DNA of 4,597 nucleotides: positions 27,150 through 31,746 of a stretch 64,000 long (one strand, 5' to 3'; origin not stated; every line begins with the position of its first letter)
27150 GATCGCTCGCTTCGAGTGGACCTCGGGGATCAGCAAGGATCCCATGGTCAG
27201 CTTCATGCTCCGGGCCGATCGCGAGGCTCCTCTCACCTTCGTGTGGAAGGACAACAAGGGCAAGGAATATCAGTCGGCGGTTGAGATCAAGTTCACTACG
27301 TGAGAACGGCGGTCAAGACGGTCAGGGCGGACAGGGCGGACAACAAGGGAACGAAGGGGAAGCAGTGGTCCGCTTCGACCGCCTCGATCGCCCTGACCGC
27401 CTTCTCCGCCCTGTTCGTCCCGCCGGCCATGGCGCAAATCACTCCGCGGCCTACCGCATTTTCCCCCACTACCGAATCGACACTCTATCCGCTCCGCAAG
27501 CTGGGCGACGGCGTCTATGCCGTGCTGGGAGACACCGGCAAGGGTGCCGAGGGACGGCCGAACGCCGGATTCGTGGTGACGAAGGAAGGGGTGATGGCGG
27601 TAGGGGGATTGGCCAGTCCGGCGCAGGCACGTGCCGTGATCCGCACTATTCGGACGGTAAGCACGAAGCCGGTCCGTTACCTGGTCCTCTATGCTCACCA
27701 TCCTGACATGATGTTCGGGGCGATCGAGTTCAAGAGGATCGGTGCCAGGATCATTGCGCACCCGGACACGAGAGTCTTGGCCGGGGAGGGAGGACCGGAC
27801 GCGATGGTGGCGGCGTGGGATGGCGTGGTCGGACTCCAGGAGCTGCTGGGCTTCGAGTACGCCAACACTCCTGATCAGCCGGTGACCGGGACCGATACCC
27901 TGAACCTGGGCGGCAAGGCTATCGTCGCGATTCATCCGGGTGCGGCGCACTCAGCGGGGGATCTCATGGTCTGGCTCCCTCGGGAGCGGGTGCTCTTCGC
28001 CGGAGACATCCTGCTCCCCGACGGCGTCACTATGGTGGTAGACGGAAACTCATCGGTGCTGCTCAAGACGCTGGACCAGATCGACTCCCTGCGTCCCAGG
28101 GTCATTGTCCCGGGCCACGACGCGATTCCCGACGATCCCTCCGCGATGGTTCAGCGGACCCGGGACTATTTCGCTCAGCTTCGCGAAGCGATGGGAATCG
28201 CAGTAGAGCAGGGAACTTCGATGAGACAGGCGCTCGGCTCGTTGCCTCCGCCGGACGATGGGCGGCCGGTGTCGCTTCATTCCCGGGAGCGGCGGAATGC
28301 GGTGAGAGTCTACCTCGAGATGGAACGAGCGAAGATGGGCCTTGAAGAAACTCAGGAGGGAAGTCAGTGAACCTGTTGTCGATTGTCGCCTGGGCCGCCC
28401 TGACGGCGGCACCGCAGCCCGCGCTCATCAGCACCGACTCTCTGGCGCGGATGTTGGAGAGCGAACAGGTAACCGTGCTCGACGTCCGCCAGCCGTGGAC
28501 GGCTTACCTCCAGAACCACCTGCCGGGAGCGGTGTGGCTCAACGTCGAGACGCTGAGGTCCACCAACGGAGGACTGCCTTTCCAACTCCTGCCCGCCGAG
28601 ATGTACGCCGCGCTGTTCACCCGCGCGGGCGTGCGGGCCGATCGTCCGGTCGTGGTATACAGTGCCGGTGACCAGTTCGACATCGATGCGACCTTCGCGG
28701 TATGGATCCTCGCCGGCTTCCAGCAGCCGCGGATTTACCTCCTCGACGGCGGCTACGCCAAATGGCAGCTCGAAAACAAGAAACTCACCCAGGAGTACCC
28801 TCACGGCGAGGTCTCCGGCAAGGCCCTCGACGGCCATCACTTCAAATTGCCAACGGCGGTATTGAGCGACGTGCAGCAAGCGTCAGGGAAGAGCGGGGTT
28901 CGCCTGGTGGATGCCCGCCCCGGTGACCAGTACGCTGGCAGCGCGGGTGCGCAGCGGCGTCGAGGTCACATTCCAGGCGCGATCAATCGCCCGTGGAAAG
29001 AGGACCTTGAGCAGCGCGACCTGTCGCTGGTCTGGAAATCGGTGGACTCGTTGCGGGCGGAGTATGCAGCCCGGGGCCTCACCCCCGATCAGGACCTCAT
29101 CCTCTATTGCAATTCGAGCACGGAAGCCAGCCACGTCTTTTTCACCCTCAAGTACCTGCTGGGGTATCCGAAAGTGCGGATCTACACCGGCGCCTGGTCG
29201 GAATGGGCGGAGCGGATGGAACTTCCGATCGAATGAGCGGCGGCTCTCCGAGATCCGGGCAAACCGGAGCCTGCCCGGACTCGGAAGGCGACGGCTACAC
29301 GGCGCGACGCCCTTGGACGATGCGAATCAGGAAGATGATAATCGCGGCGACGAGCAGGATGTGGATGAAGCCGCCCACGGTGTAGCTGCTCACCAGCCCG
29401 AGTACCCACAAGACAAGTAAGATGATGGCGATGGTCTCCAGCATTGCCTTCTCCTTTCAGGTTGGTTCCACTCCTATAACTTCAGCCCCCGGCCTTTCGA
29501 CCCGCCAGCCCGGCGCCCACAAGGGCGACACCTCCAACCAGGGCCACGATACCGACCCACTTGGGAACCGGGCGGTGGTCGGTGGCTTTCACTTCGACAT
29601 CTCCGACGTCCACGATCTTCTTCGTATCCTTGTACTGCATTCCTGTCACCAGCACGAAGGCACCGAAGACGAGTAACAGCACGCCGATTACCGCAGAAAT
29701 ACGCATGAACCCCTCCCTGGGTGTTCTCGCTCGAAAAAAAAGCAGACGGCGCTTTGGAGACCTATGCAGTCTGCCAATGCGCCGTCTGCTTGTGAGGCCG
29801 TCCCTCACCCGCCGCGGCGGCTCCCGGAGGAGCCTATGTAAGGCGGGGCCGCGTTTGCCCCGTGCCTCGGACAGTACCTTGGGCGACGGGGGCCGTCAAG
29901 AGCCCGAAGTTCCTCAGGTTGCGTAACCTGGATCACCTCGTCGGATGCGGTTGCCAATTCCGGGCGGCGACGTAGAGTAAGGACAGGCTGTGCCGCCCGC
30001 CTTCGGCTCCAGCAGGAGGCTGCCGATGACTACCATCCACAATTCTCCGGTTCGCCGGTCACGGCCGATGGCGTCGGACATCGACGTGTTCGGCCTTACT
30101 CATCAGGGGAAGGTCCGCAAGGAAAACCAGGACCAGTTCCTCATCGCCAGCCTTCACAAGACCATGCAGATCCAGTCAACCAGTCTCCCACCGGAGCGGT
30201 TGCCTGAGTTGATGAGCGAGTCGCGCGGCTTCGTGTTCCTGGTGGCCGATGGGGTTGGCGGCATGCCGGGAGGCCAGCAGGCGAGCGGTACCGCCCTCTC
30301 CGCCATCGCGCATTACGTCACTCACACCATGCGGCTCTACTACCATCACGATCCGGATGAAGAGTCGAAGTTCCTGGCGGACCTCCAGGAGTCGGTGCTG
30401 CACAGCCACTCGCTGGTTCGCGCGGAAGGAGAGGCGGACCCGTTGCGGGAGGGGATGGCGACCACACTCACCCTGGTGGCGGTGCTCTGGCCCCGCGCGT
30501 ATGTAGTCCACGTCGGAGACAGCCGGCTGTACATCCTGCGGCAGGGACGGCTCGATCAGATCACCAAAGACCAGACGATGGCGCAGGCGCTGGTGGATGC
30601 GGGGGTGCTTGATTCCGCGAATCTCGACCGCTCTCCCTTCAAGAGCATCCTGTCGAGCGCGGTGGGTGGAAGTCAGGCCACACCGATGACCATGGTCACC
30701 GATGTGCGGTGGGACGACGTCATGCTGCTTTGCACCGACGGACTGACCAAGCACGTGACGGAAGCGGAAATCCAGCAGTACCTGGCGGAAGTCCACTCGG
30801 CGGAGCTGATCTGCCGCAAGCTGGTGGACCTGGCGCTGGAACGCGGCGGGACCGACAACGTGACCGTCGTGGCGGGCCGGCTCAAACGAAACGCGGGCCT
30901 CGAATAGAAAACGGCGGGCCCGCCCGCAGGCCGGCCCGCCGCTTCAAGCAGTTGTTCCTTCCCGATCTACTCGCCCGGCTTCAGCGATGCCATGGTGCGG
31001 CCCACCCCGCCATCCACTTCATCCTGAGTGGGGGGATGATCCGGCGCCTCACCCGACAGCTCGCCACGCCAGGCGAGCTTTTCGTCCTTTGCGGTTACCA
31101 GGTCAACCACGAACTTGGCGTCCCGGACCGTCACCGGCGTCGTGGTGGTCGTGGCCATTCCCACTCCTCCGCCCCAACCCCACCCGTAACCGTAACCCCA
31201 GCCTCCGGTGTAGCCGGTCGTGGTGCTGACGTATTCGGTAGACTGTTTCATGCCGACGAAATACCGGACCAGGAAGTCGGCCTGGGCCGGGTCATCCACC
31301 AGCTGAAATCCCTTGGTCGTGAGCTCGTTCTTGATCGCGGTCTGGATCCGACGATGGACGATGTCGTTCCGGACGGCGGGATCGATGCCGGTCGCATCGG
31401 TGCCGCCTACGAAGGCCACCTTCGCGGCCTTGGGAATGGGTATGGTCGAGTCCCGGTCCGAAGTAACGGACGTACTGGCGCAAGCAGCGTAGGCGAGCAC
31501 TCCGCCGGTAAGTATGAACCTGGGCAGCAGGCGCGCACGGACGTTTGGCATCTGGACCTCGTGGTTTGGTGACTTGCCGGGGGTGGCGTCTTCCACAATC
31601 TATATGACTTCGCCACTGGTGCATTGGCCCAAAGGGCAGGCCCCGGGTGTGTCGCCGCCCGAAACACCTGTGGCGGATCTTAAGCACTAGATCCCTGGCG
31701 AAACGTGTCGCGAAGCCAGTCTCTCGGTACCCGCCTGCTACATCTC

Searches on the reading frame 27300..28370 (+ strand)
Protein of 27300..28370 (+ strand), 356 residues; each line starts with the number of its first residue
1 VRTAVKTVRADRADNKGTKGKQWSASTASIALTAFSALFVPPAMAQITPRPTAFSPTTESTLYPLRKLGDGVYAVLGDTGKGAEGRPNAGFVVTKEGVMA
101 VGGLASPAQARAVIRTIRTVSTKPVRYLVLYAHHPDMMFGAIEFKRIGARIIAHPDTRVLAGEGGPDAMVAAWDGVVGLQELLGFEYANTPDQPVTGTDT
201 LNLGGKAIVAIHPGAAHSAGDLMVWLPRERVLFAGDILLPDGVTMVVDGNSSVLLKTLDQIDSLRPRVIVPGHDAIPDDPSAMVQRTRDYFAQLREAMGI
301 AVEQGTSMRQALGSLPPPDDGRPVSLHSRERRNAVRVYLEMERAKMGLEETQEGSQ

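Call 44: search_protein_families(library=pfam, proteins=[window:27300-28370:+], max_evalue=0.001)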
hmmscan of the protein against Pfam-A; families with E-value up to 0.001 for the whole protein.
window:27300-28370:+ (356 aa): 1 family
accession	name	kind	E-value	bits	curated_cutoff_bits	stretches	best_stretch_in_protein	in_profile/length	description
PF00753.33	Lactamase_B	-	2.5e-12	47.6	22.7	1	87-273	6-196/196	Metallo-beta-lactamase superfamily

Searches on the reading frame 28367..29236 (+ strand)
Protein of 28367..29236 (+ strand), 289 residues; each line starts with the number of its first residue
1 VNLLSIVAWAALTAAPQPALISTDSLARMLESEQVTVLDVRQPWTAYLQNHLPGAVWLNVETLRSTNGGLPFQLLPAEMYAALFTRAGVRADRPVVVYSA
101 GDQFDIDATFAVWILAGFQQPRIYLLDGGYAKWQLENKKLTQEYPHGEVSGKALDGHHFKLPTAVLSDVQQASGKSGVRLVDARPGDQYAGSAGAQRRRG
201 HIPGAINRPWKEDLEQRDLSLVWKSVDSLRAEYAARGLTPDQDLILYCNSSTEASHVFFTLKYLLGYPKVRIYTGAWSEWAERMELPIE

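Call 44: search_protein_families(library=pfam, proteins=[window:28367-29236:+], max_evalue=0.001)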
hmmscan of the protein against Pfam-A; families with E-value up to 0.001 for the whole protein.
window:28367-29236:+ (289 aa): 1 family
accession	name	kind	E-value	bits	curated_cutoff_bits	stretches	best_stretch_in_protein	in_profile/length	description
PF00581.25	Rhodanese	-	2.5e-33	115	22.2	2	168-282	4-101/102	Rhodanese-like domain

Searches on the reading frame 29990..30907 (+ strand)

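Call 44: search_protein_families(library=pfam, proteins=[window:29990-30907:+], max_evalue=0.001)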
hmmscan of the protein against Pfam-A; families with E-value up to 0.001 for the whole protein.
window:29990-30907:+ (305 aa): 2 families
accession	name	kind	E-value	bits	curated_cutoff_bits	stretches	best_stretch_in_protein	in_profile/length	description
PF13672.11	PP2C_2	-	1.2e-10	41.7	24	1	78-270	22-193/209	Protein phosphatase 2C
PF00481.26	PP2C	-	4.3e-10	40.1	20.3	1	235-291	195-255/255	Protein phosphatase 2C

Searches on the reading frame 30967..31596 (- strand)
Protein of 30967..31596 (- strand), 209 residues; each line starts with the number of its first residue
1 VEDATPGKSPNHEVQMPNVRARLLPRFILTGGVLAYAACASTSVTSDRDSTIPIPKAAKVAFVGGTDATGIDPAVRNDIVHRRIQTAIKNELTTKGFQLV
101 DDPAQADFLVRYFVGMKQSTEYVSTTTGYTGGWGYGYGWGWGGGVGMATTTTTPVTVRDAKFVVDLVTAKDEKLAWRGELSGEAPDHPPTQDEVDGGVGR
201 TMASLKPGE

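Call 44: search_protein_families(library=pfam, proteins=[window:30967-31596:-], max_evalue=0.001)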
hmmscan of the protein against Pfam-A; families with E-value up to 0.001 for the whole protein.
window:30967-31596:- (209 aa): 2 families
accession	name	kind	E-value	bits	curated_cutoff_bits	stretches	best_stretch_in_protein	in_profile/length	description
PF13590.11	DUF4136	-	3e-23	83.4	32.8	1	70-190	24-134/152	Domain of unknown function (DUF4136)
PF05818.17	TraT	-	7.1e-07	29.6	31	1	81-148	36-104/214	Enterobacterial TraT complement resistance protein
